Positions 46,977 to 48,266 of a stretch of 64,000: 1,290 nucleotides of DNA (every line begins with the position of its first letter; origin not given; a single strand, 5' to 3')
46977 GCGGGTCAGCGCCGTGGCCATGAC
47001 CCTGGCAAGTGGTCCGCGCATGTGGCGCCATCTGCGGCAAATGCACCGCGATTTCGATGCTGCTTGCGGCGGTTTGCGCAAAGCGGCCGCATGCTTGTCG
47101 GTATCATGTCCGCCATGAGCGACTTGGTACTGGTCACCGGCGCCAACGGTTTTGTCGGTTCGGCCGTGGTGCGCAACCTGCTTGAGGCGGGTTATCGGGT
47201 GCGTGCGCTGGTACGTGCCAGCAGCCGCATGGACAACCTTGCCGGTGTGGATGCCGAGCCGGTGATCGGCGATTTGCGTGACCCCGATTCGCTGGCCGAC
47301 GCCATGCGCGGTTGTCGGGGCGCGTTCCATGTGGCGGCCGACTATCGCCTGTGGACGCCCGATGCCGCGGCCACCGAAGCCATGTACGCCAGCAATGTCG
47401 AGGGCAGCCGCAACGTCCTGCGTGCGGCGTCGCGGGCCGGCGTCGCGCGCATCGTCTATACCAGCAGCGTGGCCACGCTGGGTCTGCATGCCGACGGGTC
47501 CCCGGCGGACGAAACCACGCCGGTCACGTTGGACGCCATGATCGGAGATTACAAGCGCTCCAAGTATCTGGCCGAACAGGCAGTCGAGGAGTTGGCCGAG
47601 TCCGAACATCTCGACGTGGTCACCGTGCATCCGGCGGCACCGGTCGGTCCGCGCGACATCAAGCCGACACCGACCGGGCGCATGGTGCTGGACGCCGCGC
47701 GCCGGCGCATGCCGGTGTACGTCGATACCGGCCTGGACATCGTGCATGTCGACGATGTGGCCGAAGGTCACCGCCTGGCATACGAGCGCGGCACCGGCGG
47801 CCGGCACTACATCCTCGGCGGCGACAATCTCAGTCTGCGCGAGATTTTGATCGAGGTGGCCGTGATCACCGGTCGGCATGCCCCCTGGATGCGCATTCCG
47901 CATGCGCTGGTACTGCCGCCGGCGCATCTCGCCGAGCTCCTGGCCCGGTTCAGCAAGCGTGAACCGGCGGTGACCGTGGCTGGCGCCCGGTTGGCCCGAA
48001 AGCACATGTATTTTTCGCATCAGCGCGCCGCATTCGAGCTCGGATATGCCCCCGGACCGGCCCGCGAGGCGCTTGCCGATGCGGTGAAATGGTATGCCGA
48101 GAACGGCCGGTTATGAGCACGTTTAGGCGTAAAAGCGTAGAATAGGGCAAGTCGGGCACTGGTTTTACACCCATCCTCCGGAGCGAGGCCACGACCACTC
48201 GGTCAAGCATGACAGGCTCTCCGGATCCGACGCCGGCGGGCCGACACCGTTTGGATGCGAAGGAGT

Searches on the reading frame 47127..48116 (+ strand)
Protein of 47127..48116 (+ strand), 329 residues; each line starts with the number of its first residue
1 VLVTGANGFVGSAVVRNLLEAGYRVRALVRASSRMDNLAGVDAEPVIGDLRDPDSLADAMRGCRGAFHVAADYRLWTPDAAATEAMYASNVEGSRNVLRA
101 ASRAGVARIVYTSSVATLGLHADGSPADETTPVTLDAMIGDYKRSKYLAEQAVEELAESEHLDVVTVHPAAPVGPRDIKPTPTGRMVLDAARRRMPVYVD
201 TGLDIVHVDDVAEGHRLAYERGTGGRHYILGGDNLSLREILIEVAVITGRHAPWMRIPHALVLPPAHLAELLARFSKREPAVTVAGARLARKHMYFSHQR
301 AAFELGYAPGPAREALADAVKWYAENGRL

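Call 51: search_protein_families(library=ncbifam, proteins=[window:47127-48116:+], max_evalue=1e-10)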
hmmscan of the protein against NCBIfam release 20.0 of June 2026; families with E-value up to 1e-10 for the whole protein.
window:47127-48116:+ (329 aa): 11 families
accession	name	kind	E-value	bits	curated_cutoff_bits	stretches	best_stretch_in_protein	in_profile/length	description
TIGR03466.1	HpnA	hypoth_equivalog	1.1e-139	464.9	367.65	1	1-328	3-326/327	hopanoid-associated sugar epimerase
NF052578.1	StrlDmthSdmBMthl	equivalog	1.3e-61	209.2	600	1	2-327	4-326/328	sterol demethylase protein SdmB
NF042423.1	oxyalk_red_Shew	equivalog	3.3e-32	111.9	580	1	1-309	11-320/331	2-alkyl-3-oxoalkanoate reductase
NF042422.1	oxyalk_red_OleD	equivalog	6.6e-29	101.3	580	1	1-310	3-314/329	2-alkyl-3-oxoalkanoate reductase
TIGR04180.1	EDH_00030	hypoth_equivalog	4e-23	81.9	475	1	1-179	1-182/297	NAD-dependent 4,6-dehydratase LegB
TIGR01179.1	galE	equivalog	5.8e-18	64.8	262.3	1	1-166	2-170/332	UDP-glucose 4-epimerase GalE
TIGR01746.1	Thioester-redct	subfamily_domain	3.8e-16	59.3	213.35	0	84-170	106-193/371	thioester reductase domain-containing protein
NF041293.1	G6PDh_Azf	equivalog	2.3e-15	56.7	400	1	1-119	5-120/252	NAD-dependent glucose-6-phosphate dehydrogenase Azf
NF005539.0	PRK07201.1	equivalog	4.5e-14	52.1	549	1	2-157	4-165/657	SDR family oxidoreductase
NF058621.1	DiazavRedAvaA7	equivalog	5.1e-12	46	400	1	1-253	3-253/304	3-diazoavenalumate denitrifying reductase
TIGR01181.1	dTDP_gluc_dehyt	equivalog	6.2e-11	41.9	365.1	0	1-326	2-314/321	dTDP-glucose 4,6-dehydratase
